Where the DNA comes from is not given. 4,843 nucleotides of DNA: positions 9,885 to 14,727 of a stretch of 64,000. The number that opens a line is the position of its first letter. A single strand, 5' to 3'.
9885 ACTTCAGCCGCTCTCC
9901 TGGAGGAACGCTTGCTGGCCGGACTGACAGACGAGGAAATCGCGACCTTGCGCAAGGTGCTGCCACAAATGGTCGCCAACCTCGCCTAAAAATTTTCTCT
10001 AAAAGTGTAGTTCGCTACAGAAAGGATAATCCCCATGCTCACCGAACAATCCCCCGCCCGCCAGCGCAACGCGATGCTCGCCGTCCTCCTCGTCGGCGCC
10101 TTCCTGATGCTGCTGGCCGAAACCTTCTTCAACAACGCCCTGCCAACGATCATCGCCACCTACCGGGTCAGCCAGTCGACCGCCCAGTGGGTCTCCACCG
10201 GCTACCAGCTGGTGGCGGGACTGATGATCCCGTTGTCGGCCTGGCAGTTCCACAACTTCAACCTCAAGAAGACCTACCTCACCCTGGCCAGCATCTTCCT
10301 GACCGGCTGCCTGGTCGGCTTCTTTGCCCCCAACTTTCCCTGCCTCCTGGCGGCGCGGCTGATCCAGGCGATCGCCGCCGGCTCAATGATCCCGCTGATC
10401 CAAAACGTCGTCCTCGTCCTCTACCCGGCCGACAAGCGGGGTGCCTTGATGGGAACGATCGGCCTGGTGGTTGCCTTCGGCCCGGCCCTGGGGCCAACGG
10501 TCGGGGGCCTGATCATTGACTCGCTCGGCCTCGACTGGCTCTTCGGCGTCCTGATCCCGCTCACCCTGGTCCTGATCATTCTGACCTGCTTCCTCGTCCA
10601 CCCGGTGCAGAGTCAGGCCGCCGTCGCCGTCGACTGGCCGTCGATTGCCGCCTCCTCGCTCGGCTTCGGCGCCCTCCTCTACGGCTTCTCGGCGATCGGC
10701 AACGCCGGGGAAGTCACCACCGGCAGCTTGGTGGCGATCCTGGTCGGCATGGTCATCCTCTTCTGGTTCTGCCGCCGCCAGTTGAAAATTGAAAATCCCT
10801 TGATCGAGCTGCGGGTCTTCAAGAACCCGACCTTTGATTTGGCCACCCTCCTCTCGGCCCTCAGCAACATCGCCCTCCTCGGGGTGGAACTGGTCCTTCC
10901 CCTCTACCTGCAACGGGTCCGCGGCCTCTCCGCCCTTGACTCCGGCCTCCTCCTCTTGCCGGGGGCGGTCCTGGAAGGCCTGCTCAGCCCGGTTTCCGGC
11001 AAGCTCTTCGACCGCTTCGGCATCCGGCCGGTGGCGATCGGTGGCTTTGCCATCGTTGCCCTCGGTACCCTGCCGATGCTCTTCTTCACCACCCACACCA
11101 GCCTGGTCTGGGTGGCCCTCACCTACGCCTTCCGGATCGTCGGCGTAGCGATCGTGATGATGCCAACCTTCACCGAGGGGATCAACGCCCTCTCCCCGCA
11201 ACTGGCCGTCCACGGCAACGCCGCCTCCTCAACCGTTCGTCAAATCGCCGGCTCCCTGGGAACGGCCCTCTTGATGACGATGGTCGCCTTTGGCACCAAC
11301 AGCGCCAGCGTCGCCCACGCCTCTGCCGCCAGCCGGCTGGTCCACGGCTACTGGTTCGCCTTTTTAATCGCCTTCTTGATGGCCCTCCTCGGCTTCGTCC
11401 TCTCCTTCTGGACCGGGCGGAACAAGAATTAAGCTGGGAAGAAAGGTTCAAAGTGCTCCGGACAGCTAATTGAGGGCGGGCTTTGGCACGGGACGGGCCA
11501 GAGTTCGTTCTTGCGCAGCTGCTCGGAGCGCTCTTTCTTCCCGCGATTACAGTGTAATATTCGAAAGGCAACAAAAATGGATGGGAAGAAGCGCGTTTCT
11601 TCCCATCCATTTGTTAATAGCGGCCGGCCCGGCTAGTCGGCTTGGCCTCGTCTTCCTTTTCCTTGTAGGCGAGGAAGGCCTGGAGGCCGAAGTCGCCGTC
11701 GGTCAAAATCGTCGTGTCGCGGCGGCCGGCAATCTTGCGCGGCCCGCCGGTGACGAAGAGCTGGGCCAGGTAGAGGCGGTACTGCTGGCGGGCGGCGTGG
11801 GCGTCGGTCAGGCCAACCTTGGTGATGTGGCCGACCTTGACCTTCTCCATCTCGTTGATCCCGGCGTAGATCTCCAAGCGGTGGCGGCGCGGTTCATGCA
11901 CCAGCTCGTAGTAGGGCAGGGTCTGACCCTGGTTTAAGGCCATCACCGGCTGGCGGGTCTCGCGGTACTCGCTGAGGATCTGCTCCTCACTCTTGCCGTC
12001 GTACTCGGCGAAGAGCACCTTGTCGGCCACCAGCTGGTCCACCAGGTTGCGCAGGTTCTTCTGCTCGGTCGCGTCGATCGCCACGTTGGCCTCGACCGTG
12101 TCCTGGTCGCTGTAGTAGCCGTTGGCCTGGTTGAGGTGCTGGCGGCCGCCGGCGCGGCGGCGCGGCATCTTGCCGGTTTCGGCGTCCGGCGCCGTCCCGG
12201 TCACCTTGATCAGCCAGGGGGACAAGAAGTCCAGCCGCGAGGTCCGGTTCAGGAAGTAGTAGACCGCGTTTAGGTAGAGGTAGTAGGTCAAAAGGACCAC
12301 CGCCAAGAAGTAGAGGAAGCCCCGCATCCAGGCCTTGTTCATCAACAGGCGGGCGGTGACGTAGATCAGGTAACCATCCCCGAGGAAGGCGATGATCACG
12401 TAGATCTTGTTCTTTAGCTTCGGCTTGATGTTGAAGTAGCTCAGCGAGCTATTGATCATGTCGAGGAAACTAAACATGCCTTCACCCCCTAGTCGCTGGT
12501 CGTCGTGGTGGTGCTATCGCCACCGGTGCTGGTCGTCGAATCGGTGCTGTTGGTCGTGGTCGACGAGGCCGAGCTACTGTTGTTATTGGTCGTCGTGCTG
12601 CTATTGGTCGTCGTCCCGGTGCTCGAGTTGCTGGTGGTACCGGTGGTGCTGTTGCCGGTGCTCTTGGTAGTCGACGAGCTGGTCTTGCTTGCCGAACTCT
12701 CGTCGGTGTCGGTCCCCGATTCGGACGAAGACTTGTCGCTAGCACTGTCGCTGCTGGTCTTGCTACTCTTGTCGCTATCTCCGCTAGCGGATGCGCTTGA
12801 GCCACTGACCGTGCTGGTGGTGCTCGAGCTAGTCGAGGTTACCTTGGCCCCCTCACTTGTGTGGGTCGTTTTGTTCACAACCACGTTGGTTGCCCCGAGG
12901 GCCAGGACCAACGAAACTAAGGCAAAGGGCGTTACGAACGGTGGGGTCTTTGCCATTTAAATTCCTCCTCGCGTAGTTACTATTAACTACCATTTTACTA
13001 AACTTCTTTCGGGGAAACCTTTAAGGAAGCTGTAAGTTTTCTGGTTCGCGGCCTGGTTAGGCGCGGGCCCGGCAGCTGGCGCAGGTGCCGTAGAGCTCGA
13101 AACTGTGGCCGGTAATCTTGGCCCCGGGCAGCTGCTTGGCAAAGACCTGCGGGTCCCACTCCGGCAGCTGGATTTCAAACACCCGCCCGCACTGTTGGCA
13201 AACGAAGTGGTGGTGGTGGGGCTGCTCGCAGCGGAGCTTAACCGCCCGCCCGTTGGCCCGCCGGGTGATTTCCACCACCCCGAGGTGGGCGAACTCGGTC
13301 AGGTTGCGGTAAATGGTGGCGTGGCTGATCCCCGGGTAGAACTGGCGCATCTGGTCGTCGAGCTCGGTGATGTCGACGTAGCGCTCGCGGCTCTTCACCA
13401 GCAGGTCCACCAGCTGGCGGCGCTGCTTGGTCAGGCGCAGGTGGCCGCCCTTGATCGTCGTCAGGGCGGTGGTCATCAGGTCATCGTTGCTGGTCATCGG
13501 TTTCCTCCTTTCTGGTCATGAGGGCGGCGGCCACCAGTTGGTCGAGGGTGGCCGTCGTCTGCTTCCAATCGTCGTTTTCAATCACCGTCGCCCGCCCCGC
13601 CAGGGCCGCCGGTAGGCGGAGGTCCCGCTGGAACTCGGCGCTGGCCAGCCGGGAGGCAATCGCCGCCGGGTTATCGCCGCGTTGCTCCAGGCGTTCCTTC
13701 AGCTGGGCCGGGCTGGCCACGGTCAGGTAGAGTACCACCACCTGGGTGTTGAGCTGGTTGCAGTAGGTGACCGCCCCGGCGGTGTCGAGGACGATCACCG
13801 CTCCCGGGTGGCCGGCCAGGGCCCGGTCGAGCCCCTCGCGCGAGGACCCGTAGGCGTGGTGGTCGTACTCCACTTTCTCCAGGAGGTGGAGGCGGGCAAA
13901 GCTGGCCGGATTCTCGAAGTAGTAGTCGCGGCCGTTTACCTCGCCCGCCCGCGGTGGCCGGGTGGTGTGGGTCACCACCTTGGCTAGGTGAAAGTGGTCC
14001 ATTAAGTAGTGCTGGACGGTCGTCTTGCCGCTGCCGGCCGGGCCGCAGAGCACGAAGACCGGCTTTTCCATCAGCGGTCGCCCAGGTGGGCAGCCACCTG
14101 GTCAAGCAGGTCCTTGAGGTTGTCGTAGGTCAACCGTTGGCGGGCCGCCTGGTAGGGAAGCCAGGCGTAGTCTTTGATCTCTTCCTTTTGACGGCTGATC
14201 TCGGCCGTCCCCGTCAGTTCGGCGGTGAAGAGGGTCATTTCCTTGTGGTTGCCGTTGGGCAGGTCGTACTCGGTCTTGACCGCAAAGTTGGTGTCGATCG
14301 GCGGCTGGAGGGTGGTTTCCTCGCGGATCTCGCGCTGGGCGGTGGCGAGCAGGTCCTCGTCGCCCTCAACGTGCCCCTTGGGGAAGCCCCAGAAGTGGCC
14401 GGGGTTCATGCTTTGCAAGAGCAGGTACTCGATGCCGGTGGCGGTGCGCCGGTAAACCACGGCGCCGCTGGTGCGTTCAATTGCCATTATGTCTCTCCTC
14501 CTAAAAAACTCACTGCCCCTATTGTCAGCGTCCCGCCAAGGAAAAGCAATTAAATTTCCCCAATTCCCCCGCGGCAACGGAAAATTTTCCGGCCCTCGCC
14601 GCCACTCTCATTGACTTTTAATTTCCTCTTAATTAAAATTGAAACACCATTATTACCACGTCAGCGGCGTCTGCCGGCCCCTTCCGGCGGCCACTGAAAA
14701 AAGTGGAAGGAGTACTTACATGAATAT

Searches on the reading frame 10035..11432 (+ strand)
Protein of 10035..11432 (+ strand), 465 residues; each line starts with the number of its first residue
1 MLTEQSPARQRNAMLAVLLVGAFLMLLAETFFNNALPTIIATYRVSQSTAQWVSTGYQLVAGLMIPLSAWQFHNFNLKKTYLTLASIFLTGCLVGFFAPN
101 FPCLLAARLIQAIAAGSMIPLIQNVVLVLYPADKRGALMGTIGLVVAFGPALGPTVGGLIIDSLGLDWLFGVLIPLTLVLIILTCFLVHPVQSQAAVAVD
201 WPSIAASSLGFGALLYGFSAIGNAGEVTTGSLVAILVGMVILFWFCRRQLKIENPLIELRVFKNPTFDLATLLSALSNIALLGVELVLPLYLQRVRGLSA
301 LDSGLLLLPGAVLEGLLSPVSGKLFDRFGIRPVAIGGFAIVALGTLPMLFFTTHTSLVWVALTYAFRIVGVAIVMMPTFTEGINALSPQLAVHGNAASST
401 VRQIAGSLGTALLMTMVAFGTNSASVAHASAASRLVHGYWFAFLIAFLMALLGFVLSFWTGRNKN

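Call 74: search_protein_families(library=pfam, proteins=[window:10035-11432:+], max_evalue=0.00001)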
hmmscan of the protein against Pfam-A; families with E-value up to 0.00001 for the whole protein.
window:10035-11432:+ (465 aa): 1 family
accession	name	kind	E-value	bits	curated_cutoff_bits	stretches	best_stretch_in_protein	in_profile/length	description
PF07690.21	MFS_1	-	8.9e-46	156.8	33.4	1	18-410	1-347/347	Major Facilitator Superfamily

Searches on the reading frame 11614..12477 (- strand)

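Call 74: search_protein_families(library=pfam, proteins=[window:11614-12477:-], max_evalue=0.00001)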
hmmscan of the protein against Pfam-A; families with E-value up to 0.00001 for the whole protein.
window:11614-12477:- (287 aa): 1 family
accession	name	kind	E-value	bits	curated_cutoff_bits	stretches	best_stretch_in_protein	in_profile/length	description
PF20386.3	DUF6681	-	1.9e-93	313.4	24.1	1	1-275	1-267/267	Family of unknown function (DUF6681)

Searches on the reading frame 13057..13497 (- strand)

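Call 74: search_protein_families(library=pfam, proteins=[window:13057-13497:-], max_evalue=0.00001)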
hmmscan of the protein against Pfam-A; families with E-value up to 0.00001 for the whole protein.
window:13057-13497:- (146 aa): 1 family
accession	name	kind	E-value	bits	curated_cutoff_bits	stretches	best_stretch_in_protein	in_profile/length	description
PF01475.25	FUR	-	6.2e-25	88.1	23.1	1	20-136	4-121/121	Ferric uptake regulator family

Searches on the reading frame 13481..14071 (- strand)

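Call 74: search_protein_families(library=pfam, proteins=[window:13481-14071:-], max_evalue=0.00001)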
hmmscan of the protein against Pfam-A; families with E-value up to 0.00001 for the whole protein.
window:13481-14071:- (196 aa): 3 families
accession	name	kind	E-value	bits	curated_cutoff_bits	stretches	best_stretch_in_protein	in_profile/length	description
PF00625.27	Guanylate_kin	-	4.2e-19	69.4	25.2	1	6-181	5-180/182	Guanylate kinase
PF13238.12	AAA_18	-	9.8e-08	32.9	29.4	1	7-139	2-119/128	AAA domain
PF13671.12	AAA_33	-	2.2e-06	28.4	27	0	5-34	1-30/143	AAA domain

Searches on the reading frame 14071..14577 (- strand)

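Call 74: search_protein_families(library=pfam, proteins=[window:14071-14577:-], max_evalue=0.00001)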
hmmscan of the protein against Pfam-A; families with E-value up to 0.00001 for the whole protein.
window:14071-14577:- (168 aa): 1 family
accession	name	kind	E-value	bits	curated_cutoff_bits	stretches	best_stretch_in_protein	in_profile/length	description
PF00293.34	NUDIX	-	2.4e-17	63.6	21.1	1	38-148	7-120/134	NUDIX domain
